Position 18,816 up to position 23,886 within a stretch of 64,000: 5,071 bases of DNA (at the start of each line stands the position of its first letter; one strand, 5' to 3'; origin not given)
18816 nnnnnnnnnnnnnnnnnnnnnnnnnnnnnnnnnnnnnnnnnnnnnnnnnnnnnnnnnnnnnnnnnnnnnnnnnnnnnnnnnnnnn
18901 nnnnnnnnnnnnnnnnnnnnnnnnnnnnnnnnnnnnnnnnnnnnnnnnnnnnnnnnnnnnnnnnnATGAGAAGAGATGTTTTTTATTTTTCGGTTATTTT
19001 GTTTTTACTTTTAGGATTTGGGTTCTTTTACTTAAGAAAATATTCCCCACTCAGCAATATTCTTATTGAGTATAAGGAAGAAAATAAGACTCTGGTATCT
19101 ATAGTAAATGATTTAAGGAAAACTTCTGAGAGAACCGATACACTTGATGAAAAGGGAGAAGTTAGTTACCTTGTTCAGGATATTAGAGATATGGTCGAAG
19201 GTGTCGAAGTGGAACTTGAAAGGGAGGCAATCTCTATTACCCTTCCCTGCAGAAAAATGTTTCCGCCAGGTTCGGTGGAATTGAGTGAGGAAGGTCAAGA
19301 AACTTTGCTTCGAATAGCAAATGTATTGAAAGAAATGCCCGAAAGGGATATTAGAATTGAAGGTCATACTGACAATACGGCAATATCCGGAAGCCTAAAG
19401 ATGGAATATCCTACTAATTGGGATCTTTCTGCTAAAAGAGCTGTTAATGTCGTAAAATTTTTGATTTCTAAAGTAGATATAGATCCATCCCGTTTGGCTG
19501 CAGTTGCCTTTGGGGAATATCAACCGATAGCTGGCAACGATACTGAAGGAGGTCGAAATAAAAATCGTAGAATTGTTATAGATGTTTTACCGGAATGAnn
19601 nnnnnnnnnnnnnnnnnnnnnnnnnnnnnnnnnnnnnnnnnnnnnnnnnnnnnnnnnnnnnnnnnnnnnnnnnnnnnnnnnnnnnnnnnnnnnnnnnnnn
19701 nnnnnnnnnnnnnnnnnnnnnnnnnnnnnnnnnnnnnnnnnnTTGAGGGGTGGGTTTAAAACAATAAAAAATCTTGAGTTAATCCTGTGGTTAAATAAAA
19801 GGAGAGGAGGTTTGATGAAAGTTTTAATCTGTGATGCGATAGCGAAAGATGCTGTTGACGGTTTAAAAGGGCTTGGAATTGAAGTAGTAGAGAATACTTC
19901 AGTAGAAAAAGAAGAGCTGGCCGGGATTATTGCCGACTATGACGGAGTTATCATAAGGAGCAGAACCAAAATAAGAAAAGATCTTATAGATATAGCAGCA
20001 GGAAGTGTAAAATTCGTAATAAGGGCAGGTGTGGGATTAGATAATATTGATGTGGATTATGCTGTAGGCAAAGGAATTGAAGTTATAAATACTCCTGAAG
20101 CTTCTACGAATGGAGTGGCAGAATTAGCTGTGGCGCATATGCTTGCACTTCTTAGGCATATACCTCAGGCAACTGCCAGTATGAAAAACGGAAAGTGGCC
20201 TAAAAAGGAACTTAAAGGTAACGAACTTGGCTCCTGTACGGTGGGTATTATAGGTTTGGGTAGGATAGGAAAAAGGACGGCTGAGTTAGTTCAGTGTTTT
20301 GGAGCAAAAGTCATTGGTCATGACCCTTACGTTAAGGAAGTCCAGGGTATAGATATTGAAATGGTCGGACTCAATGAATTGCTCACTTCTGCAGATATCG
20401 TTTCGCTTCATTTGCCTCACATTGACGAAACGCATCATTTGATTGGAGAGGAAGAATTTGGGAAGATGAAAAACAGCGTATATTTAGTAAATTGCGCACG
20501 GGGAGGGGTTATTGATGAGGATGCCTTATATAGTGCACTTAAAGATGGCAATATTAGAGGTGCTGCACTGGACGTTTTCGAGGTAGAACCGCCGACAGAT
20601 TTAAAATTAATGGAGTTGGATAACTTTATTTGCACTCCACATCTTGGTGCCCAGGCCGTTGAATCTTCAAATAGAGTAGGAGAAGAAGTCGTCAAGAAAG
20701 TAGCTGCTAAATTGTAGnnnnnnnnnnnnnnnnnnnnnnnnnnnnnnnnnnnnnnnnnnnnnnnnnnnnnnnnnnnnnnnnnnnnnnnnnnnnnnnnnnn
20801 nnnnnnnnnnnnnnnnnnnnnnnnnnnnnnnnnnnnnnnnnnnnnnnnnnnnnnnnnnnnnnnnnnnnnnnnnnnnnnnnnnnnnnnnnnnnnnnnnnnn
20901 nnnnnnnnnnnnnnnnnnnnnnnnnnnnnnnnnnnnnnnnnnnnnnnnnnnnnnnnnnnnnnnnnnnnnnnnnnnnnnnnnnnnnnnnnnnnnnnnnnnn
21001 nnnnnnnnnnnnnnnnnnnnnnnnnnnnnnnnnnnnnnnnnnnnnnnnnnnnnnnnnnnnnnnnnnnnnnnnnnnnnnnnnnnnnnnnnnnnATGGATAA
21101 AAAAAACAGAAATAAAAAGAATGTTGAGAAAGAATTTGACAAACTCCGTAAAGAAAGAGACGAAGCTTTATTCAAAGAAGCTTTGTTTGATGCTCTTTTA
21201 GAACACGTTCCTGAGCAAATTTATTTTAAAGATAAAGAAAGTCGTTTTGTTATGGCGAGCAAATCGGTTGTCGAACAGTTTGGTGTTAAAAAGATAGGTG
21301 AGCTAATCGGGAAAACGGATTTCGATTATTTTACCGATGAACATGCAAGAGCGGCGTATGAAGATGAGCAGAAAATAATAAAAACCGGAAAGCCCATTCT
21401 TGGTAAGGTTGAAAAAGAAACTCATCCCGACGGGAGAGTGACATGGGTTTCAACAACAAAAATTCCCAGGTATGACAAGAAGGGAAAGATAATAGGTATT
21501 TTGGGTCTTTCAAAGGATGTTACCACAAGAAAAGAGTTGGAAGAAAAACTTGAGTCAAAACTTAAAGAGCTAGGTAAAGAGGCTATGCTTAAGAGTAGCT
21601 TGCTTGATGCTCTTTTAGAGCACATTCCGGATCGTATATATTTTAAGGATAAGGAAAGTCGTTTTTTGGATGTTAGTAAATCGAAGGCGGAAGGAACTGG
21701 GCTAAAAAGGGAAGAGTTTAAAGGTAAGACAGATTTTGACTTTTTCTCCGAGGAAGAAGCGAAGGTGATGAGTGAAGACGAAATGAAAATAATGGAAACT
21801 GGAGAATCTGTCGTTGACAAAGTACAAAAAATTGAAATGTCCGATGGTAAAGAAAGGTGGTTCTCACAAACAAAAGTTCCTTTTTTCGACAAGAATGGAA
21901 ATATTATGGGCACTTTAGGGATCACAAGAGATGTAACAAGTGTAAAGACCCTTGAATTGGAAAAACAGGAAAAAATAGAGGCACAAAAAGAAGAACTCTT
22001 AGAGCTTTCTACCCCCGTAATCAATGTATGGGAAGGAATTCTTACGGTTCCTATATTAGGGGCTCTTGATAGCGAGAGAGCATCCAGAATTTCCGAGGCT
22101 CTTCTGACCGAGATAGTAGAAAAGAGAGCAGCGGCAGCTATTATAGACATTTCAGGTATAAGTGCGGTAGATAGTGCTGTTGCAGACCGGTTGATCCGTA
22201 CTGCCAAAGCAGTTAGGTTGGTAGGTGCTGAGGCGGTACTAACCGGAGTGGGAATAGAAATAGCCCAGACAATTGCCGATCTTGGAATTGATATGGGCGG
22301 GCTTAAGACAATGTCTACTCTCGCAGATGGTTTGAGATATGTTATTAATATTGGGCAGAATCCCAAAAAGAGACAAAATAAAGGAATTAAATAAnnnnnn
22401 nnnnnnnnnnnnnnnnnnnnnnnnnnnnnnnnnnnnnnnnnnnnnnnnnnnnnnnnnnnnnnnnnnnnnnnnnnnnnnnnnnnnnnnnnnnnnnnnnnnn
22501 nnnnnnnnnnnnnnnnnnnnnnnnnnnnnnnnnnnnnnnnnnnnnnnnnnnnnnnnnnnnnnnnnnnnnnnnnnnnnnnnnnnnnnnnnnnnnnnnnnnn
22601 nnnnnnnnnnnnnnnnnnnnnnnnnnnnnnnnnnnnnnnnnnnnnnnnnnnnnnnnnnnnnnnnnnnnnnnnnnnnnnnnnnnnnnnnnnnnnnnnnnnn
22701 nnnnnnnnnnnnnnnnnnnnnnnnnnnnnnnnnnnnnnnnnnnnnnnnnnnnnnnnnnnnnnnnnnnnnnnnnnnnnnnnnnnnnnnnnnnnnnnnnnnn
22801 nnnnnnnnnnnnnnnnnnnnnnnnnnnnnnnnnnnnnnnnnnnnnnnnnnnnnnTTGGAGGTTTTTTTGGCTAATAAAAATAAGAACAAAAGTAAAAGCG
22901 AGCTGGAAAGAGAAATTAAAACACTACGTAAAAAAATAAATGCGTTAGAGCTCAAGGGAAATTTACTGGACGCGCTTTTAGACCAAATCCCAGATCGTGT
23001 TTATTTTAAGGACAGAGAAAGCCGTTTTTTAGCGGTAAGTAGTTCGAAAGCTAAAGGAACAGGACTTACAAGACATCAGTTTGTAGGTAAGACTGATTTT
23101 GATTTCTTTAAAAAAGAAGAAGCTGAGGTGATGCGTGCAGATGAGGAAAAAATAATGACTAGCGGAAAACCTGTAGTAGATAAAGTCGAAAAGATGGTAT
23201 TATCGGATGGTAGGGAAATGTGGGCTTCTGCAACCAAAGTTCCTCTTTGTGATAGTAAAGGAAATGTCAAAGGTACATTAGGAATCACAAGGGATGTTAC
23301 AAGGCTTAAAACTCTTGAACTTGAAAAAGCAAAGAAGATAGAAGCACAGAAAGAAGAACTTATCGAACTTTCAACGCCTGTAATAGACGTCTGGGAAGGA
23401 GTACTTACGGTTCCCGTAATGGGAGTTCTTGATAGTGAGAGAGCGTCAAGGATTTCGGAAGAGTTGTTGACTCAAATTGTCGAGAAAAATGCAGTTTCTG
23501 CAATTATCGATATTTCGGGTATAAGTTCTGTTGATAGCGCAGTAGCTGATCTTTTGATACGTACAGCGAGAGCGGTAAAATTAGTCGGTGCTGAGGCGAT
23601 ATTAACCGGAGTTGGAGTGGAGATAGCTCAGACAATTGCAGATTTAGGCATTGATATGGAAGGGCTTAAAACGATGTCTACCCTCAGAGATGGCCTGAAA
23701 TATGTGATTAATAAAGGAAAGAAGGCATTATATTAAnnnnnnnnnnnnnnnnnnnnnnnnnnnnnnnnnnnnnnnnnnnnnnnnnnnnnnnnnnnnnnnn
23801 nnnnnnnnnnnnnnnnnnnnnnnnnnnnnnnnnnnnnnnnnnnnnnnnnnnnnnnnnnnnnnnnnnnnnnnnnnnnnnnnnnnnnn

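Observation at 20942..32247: Two-tier stressosome-type signalling locus that ends in a phosphorelay rather than a sigma factor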

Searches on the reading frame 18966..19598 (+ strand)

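Call 5: search_protein_families(library=pfam, proteins=[window:18966-19598:+], max_evalue=0.01)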
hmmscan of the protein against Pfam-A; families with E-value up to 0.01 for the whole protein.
window:18966-19598:+ (210 aa): 2 families
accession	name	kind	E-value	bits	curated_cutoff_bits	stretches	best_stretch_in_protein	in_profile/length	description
PF00691.25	OmpA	-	5.4e-21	75.2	27.2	1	98-201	1-98/98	OmpA family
PF05359.17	DUF748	-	0.00054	18.6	50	1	99-138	883-922/1037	Domain of Unknown Function (DUF748)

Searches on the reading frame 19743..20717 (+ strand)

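Call 5: search_protein_families(library=pfam, proteins=[window:19743-20717:+], max_evalue=0.01)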
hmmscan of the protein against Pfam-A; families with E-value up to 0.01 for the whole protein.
window:19743-20717:+ (324 aa): 3 families
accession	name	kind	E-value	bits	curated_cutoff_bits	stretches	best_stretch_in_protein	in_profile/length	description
PF02826.25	2-Hacid_dh_C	-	1.2e-62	210.9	25.1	1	130-302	1-178/178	D-isomer specific 2-hydroxyacid dehydrogenase, NAD binding domain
PF00389.36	2-Hacid_dh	-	5e-25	88.2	24.6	1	27-321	1-121/134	D-isomer specific 2-hydroxyacid dehydrogenase, catalytic domain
PF00208.27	ELFV_dehydrog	-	0.003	17.8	23.4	1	156-265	24-132/241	Glutamate/Leucine/Phenylalanine/Valine dehydrogenase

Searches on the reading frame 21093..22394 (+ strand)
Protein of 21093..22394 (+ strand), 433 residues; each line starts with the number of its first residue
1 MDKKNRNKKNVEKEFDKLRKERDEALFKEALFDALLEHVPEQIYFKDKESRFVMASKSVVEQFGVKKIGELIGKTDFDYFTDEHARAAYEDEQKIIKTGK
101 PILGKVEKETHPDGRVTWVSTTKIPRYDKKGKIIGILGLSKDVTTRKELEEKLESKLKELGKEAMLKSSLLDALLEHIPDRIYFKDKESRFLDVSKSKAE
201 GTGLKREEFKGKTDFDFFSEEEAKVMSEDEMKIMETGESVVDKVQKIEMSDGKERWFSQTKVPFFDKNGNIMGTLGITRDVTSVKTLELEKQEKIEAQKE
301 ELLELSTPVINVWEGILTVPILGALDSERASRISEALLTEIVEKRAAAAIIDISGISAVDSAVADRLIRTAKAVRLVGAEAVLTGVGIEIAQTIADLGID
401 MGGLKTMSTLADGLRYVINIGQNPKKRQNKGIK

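Call 4: search_protein_families(library=pfam, proteins=[window:21093-22394:+], max_evalue=0.01)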
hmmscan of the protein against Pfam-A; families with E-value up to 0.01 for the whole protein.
window:21093-22394:+ (433 aa): 9 families
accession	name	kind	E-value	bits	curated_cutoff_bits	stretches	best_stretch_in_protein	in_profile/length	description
PF08448.16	PAS_4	-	2.2e-31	108.8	23.1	2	175-285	1-109/110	PAS fold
PF00989.32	PAS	-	2.3e-21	76.4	22.6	2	31-143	2-113/113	PAS fold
PF13426.13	PAS_9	-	2.3e-15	57.2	27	2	182-282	4-102/103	PAS domain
PF01740.26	STAS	-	2.1e-12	47.2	22.6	1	309-400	3-94/106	STAS domain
PF08447.18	PAS_3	-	2.7e-12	47.2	25.6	2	193-277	3-88/89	PAS fold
PF13466.11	STAS_2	-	0.00014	22.4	29.2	1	323-400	5-80/80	STAS domain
PF15459.11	RRP14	-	0.0014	19.7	22.4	0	30-49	7-26/62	60S ribosome biogenesis protein Rrp14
PF13188.13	PAS_8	-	0.0032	17.8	21.8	0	31-85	2-55/65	PAS domain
PF13596.12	PAS_10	-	0.0099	16.9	22.1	0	171-282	1-106/106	PAS domain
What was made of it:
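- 21093..22394 (+): RsbR paralogue R1 (PAS-PAS-STAS, 433 aa). Pfam, call 4.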

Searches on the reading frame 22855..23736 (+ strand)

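Call 4: search_protein_families(library=pfam, proteins=[window:22855-23736:+], max_evalue=0.01)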
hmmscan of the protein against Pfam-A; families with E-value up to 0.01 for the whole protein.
window:22855-23736:+ (293 aa): 6 families
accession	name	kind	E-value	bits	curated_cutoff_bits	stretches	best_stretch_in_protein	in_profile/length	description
PF08448.16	PAS_4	-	6e-15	55.9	23.1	1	42-152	1-109/110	PAS fold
PF01740.26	STAS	-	5.8e-12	45.8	22.6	1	176-277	3-103/106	STAS domain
PF13426.13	PAS_9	-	2.3e-07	31.4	27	1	50-149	5-102/103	PAS domain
PF00989.32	PAS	-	4.8e-06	27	22.6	1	38-148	3-113/113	PAS fold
PF13466.11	STAS_2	-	3.2e-05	24.5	29.2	1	189-267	4-80/80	STAS domain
PF08447.18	PAS_3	-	0.0014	19.3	25.6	1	62-144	5-88/89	PAS fold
